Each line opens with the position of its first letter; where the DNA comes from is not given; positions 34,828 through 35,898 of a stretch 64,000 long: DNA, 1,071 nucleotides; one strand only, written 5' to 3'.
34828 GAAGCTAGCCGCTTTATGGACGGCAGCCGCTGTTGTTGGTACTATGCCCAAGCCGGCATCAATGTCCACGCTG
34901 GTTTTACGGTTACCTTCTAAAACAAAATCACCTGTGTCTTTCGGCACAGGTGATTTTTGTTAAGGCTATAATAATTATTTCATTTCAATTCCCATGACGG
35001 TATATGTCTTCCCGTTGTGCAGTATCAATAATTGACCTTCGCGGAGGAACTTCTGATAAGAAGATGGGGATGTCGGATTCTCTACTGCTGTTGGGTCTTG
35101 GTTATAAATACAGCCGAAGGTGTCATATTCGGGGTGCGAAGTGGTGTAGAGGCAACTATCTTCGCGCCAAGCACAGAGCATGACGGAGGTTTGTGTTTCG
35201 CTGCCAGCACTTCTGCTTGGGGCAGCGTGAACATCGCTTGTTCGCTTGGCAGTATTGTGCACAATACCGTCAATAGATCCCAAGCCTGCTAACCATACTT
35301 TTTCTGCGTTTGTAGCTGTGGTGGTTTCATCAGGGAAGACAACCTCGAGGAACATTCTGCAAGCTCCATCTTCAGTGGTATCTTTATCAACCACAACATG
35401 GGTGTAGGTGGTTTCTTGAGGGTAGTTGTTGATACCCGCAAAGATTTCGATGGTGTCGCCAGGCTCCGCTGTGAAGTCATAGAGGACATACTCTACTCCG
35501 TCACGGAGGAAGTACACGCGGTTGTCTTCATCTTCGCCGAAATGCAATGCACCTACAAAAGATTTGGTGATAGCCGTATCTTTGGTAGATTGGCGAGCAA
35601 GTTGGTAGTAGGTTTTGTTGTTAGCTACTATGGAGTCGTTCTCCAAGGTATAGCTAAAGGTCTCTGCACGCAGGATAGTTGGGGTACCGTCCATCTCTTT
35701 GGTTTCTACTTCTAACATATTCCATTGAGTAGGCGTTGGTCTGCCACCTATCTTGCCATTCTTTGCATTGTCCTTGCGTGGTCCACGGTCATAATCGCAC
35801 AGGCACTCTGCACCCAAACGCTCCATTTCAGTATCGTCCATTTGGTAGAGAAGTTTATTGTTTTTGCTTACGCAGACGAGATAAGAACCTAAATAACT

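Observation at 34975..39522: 1515-aa secreted protein built from seven copies of an unassigned Cys-containing module (A-B-A-B-A-A-B)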

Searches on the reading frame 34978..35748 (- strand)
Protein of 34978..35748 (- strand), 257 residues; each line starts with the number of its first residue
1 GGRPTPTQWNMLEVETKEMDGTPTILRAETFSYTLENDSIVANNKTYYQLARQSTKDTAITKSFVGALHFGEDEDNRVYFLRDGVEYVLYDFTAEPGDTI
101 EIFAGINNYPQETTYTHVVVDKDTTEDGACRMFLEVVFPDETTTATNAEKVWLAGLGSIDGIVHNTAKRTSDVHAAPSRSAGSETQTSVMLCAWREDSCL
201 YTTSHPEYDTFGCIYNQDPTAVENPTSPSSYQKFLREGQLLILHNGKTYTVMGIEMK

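Call 33: predict_structure(alignment_id=A2)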
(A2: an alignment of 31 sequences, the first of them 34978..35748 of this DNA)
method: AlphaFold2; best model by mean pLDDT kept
length: 257 residues; sequences in the alignment: 31
mean_pLDDT: 79.4   pTM: 0.72
mean pLDDT of the five models: 79.4, 77.4, 77.0, 75.3, 73.8
residues with pLDDT >= 90: 92; 70-90: 108; 50-70: 35; < 50: 22
segments of 3 or more residues with pLDDT < 50: 171-183, 220-228
pLDDT, mean of each block of 10 residues (from residue 1): 82 83 80 93 95 76 91 81 95 94 88 91 88 85 64 90 78 40 65 89 79 60 42 77 82 78
secondary structure, 60 per line:
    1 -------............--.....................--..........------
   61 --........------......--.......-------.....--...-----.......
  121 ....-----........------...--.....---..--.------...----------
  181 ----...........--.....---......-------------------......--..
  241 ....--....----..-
elements in order: E8-19 E22-42 E45-54 E63-70 E77-82 E85-91 E99-103 E114-124 E130-137 E144-146 E149-153 E168-170 E185-195 E198-202 H206-211 E231-236 E239-244 E247-250
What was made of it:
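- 35101..35748 (-): Module B3 (aa 1259-1474), the terminal module. Terminal B modules of most homologues are 67-80% identical to it. AF2 of B3 plus tail gives pLDDT 79.4 (call 33).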

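Call 37: fold_search(model_id=the predicted structure, library=pdb)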
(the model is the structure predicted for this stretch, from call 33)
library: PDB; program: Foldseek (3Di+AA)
matches with E <= 10: 497; with E <= 0.001: 0
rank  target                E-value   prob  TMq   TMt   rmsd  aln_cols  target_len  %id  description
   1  4z48_A                7.0e-02  0.33  0.18  0.19  11.9       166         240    9  Crystal structure of a DUF1329 family protein (DESPIG_00262) from Desulfovibrio piger ATCC 29098 at 1.75 A resolution (released 2015-04-22)
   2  1r0u                  7.4e-02  0.33  0.15  0.22   9.6       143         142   12  Crystal structure of ywiB protein from Bacillus subtilis (released 2003-12-30)
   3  9tp6_A                9.0e-02  0.35  0.21  0.23  11.1       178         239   11  Structure of LolA3 from Porphyromonas gingivalis (released 2026-02-18)
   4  4ki3_D                1.0e-01  0.13  0.13  0.17  14.5       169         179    9  1.70 Angstrom resolution crystal structure of outer-membrane lipoprotein carrier protein (lolA) from Yersinia pestis C (released 2013-05-15)
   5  5yvf_C                1.2e-01  0.51  0.22  0.19   7.9       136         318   10  Crystal structure of BFA1 (released 2018-08-08)
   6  9tp6_B                1.2e-01  0.23  0.23  0.24  14.1       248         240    8  Structure of LolA3 from Porphyromonas gingivalis (released 2026-02-18)
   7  8se7_R                1.2e-01  0.20  0.18  0.21  15.1       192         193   12  HTRA-1 PDSA bound to CKP 1A8 (released 2024-07-03)
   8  5yvf_A                1.3e-01  0.47  0.22  0.19   7.9       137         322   10  Crystal structure of BFA1 (released 2018-08-08)
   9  3kg6_B                1.3e-01  0.04  0.10  0.10  18.5       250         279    5  Dehydratase domain from CurF module of Curacin polyketide synthase (released 2010-01-19)
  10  8cgm_A                1.4e-01  0.60  0.26  0.32  10.2       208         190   10  Structure of the lipoprotein transporter LolA from Porphyromonas gingivalis (released 2023-06-21)
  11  9r6r_A                1.4e-01  0.06  0.10  0.10  16.5       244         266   12  Local refinement of the N-terminal domain (NTD) from the Porcine hemagglutinating encephalomyelitis virus (PHEV) Spike (released 2025-08-06)
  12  2zpc                  1.7e-01  0.15  0.17  0.21  11.2       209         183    7  Crystal structure of the R43L mutant of LolA in the closed form (released 2008-08-05)
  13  6f3z_B                1.8e-01  0.15  0.17  0.20  11.7       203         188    6  Complex of E. coli LolA and periplasmic domain of LolC (released 2018-07-25)
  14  5y31_B                2.0e-01  0.09  0.15  0.10  21.1       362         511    8  Crystal structure of human LGI1-ADAM22 complex (released 2018-05-02)
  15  4ki3_E                2.0e-01  0.08  0.13  0.17  15.9       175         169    8  1.70 Angstrom resolution crystal structure of outer-membrane lipoprotein carrier protein (lolA) from Yersinia pestis C (released 2013-05-15)
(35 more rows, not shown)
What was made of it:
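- Closest known: LolA-like open beta-barrel fold. Same: These are the best, though insignificant, Foldseek neighbours of the B module (probability 0.6 or less; call 37).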

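Call 38: search_protein_representatives(alignment_id=A2)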
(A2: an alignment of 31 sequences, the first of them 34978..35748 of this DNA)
Query: 31 sequences, 207 profile positions. Proteins with E-value up to 0.001 (for the whole library): 4857; up to 1e-10: 943; up to 1e-30: 105. The best 150 are listed.
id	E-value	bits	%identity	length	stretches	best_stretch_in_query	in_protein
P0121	1.5e-285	955.9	-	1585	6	9-207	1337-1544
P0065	9.5e-285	953.3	-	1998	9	9-207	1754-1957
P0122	5.6e-258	865.8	-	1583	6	7-207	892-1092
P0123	1.9e-214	723.6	-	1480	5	9-207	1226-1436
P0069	4.4e-210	709.4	-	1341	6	9-207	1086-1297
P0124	3.6e-202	683.5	-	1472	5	9-207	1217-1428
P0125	1.1e-200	678.7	-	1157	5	9-207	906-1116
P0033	3.4e-159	543.2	-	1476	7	9-207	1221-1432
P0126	1.7e-156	534.3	-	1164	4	4-207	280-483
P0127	2.0e-151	517.8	-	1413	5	9-207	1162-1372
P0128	8.7e-151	515.7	-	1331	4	9-207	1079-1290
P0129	1.3e-148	508.6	-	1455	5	9-207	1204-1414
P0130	9.6e-148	505.8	-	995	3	9-207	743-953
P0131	7.1e-144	493.1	-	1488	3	9-207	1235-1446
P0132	7.4e-140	480.0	-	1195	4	9-207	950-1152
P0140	6.9e-85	300.4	-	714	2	6-205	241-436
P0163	6.8e-65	235.1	-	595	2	2-207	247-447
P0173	3.1e-60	219.9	-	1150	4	9-207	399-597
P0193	3.5e-45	170.8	-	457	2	7-202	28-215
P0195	1.3e-44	168.9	-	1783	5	36-199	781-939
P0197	9.7e-43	162.8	-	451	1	6-207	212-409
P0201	1.5e-40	155.6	-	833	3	10-196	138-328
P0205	2.2e-38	148.5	-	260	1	9-207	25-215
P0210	2.3e-36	141.9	-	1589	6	47-199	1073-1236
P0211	2.7e-36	141.7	-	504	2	10-200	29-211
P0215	8.3e-35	136.9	-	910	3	12-199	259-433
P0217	3.5e-34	134.8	-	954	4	11-200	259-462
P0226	1.3e-29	119.9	-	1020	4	33-172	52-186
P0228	9.9e-29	117.0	-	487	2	34-192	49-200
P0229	1.1e-28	116.8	-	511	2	11-201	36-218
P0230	2.2e-28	115.9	-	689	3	67-196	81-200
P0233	2.5e-27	112.4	-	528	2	11-192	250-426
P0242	1.6e-26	109.8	-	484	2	29-199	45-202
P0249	3.1e-25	105.6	-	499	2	9-199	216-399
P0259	2.6e-24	102.6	-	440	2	58-196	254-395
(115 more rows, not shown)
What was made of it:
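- A B-module profile finds 4857 clusters at E <= 1e-3 (call 38).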

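Call 42: search_protein_families(library=pfam, alignment_id=A4, max_evalue=0.001)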
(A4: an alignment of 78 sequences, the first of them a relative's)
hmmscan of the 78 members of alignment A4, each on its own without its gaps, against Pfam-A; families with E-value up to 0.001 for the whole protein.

A. member 1, P0186 (613 aa): 0 families

B. families by the number of members that match (of 78 scanned): 6 families
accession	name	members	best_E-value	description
PF18962.6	Por_Secre_tail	22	3.3e-16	Secretion system C-terminal sorting domain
PF11589.14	DUF3244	4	2e-05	Domain of unknown function (DUF3244)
PF07603.17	Lcl_C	2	2e-05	Lcl C-terminal domain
PF13585.12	CHU_C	2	2.6e-05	CHU_C Type IX secretion signal domain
PF00717.28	Peptidase_S24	2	0.00057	Peptidase S24-like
PF13306.12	LRR_5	1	4.4e-22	BspA type Leucine rich repeat region (6 copies)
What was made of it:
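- Of 78 more distant members, 22 carry PF18962 Por_Secre_tail and 2 carry CHU_C (call 42).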

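Call 43: list_cluster_members(proteins=[P0140, P0163, P0173, P0193, P0195, P0197, P0205, P0210, P0226, P0259])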
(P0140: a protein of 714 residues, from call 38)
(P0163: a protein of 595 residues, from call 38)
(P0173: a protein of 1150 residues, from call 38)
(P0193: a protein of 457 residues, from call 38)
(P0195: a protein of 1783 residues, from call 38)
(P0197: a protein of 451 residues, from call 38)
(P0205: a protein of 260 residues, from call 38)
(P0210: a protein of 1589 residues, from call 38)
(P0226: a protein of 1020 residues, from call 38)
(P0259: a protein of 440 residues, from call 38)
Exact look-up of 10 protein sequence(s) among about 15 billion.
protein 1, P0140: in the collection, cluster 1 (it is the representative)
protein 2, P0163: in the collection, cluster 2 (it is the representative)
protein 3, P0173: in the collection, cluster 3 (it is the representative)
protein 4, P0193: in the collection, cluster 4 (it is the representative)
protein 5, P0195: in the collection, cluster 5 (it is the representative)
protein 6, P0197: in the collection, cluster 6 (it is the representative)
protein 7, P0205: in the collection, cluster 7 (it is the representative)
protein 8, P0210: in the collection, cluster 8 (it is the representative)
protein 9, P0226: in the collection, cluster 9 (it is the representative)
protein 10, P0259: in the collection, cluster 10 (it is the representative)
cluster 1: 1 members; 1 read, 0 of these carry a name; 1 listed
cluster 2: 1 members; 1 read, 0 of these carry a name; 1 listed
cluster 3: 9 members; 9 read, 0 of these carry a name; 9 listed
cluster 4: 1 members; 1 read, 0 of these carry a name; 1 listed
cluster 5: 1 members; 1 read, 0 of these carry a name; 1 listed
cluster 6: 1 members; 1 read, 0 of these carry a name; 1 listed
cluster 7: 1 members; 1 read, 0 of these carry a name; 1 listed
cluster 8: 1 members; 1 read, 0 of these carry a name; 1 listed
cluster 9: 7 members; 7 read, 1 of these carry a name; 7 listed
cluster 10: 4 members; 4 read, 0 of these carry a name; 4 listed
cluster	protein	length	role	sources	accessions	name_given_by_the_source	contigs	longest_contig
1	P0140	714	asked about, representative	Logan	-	-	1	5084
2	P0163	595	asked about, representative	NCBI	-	-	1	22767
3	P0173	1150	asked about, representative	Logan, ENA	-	-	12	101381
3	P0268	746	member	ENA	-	-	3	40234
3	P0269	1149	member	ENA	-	-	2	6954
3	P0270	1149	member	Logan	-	-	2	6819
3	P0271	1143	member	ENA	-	-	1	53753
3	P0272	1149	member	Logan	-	-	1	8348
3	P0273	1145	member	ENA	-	-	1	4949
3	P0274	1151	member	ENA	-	-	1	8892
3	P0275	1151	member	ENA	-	-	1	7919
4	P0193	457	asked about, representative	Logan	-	-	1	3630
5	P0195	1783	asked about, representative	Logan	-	-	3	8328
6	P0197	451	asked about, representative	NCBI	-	-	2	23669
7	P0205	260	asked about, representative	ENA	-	-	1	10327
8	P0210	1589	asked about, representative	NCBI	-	-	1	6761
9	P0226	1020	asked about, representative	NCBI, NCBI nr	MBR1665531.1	MAG: hypothetical protein IJ699_04825 [Bacteroidaceae bacterium] | hypothetical protein [Bacteroidaceae bacterium]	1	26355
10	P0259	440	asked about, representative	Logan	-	-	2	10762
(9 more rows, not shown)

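Call 75: search_solved_structures(query=A2, max_evalue=10)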
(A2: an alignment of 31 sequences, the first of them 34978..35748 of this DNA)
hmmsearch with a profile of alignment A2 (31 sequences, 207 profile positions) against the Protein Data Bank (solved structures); distinct sequences matched with E-value up to 10: 2.
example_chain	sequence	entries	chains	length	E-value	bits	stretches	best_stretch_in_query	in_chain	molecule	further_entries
1jlk_A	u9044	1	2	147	1.2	12.1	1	49-159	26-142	Response regulator RCP1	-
1i3c_A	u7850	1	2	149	1.3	12.1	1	49-159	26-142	RESPONSE REGULATOR RCP1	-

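Call 77: list_cluster_members(proteins=[P0201, P0211, P0215, P0217, P0228, P0229, P0230, P0233, P0242, P0249])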
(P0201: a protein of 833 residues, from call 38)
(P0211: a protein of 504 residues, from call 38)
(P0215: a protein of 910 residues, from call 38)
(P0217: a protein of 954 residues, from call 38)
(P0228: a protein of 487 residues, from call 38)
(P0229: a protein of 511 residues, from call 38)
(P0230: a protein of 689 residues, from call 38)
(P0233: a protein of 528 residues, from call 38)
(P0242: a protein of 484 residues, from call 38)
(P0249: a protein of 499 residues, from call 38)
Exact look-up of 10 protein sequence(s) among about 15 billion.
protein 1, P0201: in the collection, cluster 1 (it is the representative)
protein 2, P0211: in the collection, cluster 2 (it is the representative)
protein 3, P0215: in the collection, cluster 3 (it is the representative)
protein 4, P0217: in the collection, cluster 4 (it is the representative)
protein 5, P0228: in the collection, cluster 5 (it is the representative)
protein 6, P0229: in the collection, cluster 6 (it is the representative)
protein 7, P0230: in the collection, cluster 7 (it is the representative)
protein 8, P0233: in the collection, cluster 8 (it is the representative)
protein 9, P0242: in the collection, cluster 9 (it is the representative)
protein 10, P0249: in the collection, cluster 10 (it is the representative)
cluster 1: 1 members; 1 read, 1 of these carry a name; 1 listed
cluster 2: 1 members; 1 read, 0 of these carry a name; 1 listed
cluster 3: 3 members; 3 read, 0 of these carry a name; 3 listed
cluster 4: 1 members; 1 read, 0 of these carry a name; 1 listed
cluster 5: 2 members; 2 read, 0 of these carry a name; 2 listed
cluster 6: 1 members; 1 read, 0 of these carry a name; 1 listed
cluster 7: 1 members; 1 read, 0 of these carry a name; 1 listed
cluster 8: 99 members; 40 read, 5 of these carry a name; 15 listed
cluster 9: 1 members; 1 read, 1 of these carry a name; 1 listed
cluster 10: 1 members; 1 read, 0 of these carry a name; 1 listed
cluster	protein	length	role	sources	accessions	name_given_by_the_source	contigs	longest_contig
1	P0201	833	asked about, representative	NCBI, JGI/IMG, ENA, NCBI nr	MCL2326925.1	MAG: T9SS type A sorting domain-containing protein [Bacteroidetes bacterium] | T9SS type A sorting domain-containing protein [Bacteroidota bacterium]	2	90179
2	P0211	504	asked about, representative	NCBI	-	-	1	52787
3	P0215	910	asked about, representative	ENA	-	-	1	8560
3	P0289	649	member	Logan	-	-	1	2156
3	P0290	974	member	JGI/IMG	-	-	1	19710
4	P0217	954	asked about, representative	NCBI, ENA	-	-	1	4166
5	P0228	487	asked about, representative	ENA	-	-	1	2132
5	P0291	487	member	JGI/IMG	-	-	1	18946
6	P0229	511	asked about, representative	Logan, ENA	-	-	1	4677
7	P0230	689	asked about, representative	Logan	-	-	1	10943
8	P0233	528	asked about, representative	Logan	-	-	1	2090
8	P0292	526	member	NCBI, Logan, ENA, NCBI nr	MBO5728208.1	MAG: T9SS type A sorting domain-containing protein [Paludibacteraceae bacterium] | T9SS type A sorting domain-containing protein [Paludibacteraceae bacterium]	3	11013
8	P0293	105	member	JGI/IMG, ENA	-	hypothetical protein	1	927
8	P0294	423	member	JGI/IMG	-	hypothetical protein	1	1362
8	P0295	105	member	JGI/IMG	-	hypothetical protein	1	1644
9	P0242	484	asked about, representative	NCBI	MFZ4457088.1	MAG: T9SS type A sorting domain-containing protein [Bacteroidales bacterium]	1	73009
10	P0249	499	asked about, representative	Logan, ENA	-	-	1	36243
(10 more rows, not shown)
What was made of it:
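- NCBI names some members 'T9SS type A sorting domain-containing protein', including ones from Paludibacteraceae (call 77). The same module family carries canonical type A or type B CTDs at the equivalent position (calls 42 and 77).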
